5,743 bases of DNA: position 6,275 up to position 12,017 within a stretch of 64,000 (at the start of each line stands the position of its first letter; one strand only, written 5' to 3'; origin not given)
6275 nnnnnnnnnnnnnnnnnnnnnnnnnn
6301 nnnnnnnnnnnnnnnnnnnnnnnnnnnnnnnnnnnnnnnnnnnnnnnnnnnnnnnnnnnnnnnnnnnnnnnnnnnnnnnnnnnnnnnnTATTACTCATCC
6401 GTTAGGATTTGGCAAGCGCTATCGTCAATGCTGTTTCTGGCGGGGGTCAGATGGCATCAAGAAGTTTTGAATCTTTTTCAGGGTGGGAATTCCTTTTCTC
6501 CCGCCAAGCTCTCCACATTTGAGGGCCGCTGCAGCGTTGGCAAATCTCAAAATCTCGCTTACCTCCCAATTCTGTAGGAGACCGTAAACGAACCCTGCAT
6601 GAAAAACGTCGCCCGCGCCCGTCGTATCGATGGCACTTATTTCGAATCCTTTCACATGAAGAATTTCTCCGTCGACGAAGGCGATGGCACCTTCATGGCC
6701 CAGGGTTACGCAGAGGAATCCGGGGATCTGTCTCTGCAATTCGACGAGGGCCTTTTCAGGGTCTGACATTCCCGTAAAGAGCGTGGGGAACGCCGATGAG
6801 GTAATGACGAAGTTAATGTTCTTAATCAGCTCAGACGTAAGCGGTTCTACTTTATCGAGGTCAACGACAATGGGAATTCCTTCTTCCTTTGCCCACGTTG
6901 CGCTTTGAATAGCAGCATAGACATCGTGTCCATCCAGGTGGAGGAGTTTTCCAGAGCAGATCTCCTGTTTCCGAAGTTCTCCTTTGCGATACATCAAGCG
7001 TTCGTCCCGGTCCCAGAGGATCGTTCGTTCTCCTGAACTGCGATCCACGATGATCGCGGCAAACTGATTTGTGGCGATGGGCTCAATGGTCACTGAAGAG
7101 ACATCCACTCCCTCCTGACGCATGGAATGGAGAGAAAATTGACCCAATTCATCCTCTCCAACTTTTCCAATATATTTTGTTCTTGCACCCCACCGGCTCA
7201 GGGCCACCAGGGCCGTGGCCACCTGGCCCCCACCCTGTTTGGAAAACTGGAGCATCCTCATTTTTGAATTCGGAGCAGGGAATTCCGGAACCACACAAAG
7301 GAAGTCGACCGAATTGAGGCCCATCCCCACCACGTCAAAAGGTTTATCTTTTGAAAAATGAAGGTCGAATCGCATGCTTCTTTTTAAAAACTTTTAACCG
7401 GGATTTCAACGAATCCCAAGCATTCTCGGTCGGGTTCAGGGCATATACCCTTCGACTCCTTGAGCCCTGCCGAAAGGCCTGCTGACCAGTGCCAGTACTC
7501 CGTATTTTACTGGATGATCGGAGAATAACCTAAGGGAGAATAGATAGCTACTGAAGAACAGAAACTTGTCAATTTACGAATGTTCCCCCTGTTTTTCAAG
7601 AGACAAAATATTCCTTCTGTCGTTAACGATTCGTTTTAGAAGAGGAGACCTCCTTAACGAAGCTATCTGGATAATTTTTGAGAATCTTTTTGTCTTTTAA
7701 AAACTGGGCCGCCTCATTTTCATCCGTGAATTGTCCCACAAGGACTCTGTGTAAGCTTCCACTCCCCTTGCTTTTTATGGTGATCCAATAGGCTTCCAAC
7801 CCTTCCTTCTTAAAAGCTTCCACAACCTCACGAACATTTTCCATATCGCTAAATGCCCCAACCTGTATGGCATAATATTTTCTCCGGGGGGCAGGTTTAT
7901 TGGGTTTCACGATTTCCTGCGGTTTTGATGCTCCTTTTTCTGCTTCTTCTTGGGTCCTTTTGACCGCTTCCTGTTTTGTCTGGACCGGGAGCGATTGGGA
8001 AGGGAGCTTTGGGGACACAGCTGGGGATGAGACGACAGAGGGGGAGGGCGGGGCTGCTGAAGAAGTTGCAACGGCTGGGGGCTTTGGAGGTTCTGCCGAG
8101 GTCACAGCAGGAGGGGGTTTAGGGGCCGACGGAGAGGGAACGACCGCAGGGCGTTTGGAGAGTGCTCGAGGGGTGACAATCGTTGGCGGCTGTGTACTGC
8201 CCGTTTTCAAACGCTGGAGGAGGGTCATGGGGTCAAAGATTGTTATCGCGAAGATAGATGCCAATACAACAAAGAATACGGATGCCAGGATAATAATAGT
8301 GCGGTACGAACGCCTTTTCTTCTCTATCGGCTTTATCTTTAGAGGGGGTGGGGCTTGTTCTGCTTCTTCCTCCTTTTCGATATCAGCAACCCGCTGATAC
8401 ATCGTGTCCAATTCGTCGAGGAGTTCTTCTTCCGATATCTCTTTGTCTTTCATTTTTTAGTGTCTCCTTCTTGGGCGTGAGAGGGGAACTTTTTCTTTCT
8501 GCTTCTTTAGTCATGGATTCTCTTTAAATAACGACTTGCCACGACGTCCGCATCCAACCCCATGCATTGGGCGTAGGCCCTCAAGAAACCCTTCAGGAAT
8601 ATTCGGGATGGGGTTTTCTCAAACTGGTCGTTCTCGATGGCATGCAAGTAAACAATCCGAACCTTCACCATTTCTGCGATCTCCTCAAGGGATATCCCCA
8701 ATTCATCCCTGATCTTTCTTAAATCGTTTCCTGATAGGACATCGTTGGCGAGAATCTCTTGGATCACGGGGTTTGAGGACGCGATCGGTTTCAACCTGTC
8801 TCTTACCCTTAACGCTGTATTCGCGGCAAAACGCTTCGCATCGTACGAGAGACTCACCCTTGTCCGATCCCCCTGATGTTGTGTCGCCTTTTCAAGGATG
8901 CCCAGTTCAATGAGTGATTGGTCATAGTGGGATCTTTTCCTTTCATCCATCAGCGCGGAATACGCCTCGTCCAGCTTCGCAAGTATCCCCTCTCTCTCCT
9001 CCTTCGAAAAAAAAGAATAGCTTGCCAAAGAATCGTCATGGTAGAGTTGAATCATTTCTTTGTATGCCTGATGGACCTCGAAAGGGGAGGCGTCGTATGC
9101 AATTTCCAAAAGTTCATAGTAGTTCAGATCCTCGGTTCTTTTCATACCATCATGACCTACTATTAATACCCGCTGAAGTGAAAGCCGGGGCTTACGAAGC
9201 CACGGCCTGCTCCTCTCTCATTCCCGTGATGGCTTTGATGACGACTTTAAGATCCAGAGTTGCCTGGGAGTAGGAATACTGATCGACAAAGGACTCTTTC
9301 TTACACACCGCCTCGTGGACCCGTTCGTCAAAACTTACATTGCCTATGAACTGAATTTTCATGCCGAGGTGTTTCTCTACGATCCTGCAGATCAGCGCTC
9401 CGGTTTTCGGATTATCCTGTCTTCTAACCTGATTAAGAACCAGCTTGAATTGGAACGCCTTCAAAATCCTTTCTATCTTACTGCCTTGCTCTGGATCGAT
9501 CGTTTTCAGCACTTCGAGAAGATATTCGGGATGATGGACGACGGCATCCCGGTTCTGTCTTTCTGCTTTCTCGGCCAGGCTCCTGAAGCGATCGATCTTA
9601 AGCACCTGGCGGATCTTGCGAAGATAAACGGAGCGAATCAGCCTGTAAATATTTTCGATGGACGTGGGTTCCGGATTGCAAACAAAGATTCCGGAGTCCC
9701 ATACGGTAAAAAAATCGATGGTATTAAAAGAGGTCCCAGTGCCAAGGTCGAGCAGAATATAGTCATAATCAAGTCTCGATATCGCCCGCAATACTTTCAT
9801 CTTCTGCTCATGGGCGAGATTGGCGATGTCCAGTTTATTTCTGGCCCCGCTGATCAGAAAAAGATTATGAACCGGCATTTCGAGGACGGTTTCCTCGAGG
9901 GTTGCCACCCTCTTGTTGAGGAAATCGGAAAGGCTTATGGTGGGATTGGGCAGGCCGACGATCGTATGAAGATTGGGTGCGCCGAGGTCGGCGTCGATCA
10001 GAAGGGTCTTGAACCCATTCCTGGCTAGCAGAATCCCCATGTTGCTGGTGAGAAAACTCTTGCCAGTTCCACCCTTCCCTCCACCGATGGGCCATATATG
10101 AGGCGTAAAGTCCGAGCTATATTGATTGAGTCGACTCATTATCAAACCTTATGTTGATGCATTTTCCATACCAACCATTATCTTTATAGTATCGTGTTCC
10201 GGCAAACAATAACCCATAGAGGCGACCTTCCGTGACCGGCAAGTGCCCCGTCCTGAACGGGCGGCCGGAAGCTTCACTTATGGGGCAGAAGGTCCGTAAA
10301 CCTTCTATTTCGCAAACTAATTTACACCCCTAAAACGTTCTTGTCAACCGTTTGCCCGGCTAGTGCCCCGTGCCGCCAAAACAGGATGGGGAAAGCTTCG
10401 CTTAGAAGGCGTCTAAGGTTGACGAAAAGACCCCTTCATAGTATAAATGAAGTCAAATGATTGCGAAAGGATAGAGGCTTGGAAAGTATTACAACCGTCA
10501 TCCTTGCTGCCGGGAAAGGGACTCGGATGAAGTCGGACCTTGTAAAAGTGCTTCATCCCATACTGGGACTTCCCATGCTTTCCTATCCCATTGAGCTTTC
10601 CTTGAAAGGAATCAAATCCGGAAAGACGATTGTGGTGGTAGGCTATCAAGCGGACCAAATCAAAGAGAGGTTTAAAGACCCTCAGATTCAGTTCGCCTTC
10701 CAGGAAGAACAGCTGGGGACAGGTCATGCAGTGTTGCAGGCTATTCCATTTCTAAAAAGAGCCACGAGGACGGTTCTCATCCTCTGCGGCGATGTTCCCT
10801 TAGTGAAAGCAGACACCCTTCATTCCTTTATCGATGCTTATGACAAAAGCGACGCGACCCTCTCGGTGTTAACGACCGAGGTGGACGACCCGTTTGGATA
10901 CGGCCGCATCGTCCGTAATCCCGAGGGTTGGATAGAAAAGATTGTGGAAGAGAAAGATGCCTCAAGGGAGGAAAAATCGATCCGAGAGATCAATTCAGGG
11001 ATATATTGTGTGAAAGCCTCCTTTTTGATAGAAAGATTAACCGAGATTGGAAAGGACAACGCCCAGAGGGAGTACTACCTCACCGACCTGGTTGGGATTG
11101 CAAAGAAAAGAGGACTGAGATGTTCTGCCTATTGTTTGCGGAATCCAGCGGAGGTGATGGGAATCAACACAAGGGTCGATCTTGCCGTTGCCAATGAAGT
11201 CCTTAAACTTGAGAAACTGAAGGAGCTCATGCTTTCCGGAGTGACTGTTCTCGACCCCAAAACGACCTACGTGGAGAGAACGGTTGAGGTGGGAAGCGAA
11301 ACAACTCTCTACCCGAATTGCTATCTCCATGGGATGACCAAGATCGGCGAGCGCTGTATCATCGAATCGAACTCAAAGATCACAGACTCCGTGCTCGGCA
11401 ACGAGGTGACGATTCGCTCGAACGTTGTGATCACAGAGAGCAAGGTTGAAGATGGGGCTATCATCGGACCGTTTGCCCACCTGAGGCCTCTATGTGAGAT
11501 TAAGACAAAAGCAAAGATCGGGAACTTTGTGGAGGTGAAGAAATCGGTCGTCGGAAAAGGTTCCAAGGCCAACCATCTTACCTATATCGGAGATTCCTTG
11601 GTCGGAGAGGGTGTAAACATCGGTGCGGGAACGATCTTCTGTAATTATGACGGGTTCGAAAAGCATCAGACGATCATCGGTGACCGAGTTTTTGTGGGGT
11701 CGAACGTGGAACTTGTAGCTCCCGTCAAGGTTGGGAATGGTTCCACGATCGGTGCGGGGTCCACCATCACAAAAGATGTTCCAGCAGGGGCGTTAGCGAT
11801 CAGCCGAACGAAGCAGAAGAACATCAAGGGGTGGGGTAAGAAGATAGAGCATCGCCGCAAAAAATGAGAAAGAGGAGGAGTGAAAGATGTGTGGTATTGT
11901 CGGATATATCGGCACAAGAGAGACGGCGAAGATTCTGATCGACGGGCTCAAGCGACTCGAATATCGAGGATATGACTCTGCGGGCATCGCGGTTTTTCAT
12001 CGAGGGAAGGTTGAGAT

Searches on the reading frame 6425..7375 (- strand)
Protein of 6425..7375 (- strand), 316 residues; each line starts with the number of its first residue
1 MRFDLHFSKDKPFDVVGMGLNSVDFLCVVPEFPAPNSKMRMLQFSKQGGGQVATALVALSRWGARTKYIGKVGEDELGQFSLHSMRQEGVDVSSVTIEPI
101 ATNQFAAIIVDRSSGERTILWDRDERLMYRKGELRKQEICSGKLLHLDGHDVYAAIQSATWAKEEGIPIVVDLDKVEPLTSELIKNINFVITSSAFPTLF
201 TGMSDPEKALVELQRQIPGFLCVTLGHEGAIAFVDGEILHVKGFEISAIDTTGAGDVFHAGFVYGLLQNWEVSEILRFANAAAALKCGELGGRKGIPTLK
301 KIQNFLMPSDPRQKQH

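Call 36: search_protein_families(library=pfam, proteins=[window:6425-7375:-], max_evalue=0.00001)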
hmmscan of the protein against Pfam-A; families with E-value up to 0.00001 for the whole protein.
window:6425-7375:- (316 aa): 1 family
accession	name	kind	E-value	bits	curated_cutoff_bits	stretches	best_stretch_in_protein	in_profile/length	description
PF00294.29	PfkB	-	8.3e-46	157.1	25.8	1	18-298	7-301/302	pfkB family carbohydrate kinase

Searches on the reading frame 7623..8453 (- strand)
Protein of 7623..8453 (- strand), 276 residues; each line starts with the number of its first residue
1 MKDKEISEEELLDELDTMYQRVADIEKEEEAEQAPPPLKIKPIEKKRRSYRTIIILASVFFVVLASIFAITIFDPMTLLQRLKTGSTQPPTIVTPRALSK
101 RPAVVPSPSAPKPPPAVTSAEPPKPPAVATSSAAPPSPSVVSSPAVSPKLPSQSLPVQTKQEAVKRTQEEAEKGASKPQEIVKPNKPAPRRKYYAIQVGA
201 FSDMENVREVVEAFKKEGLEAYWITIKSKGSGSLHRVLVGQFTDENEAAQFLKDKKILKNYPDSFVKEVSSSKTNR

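Call 36: search_protein_families(library=pfam, proteins=[window:7623-8453:-], max_evalue=0.00001)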
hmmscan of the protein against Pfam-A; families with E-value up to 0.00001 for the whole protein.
window:7623-8453:- (276 aa): 1 family
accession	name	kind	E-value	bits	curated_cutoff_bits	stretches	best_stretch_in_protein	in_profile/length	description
PF05036.18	SPOR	-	7.2e-14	52.3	21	1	192-267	3-75/76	SPOR domain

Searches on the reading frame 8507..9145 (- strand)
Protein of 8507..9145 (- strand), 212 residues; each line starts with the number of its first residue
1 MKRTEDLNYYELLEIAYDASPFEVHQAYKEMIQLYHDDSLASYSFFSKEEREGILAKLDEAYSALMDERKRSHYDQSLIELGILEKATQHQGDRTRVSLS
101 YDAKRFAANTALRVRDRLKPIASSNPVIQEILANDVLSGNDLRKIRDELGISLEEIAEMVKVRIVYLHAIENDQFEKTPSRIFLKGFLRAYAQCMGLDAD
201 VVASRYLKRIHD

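Call 36: search_protein_families(library=pfam, proteins=[window:8507-9145:-], max_evalue=0.00001)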
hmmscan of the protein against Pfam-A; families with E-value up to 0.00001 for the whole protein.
window:8507-9145:- (212 aa): 4 families
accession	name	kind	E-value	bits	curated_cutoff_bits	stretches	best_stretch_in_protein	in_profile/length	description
PF13413.12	HTH_25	-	1.4e-20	73.3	24.6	1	142-201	2-61/62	Helix-turn-helix domain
PF12844.13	HTH_19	-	5e-11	42.8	30.2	1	139-200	1-56/64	Helix-turn-helix domain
PF00226.36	DnaJ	-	5.4e-09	36.5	27.8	1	8-75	1-63/63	DnaJ domain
PF01381.28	HTH_3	-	3.3e-06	27.5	23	1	142-182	1-39/55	Helix-turn-helix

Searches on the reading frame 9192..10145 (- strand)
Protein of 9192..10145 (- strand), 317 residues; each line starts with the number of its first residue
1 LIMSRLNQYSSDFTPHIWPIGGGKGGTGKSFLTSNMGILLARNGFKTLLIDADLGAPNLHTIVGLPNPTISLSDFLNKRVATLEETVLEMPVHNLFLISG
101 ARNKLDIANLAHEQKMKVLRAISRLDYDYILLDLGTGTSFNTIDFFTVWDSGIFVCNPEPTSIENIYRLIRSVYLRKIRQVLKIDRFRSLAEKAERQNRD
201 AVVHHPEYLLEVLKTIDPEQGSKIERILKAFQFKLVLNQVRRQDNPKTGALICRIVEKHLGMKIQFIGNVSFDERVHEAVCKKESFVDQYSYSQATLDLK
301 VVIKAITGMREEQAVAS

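Call 36: search_protein_families(library=pfam, proteins=[window:9192-10145:-], max_evalue=0.00001)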
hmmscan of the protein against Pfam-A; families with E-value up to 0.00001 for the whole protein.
window:9192-10145:- (317 aa): 4 families
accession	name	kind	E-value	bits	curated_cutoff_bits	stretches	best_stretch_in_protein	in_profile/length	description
PF01656.29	CbiA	-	6.4e-15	55.7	25.4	1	21-285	4-124/125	CobQ/CobB/MinD/ParA nucleotide binding domain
PF10609.15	ParA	-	1.2e-11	45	27.1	1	19-170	7-157/246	NUBPL iron-transfer P-loop NTPase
PF13614.12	AAA_31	-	2.7e-11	44.2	27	1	23-174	9-165/177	AAA domain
PF02374.21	ArsA_ATPase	-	1e-05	25.4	24.3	0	22-59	7-43/305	Anion-transporting ATPase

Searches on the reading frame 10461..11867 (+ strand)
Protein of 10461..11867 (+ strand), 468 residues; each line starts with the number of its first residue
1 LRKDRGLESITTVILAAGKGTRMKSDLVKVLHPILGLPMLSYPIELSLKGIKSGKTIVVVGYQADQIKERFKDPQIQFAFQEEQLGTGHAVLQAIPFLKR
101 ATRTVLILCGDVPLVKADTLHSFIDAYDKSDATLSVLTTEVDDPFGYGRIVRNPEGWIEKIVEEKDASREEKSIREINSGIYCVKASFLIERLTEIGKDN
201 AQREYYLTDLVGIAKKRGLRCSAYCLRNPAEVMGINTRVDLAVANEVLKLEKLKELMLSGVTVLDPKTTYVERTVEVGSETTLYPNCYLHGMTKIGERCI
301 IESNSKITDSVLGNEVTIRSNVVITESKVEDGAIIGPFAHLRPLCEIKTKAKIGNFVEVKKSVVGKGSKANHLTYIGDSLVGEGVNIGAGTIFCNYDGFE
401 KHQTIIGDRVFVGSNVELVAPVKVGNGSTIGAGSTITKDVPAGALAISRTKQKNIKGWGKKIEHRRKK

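Call 37: search_protein_families(library=pfam, proteins=[window:10461-11867:+], max_evalue=0.00001)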
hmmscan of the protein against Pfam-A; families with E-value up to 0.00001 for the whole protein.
window:10461-11867:+ (468 aa): 6 families
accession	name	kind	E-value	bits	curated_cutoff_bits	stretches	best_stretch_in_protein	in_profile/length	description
PF00132.30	Hexapep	-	1.9e-27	94.2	27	2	404-438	2-36/36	Bacterial transferase hexapeptide (six repeats)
PF00483.29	NTP_transferase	-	1.2e-17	64.8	21.2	1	12-214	2-209/245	Nucleotidyl transferase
PF12804.13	NTP_transf_3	-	1.4e-16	61.6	27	1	13-140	2-124/160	MobA-like NTP transferase domain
PF25084.1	LbH_EIF2B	-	1.3e-15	57.7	54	1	267-358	14-104/105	EIF2B subunit epsilon LbH domain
PF14602.12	Hexapep_2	-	8.9e-11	41.8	27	1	404-438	2-34/34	Hexapeptide repeat of succinyl-transferase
PF01128.25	IspD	-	5.6e-08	33.2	27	1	11-134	2-125/221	2-C-methyl-D-erythritol 4-phosphate cytidylyltransferase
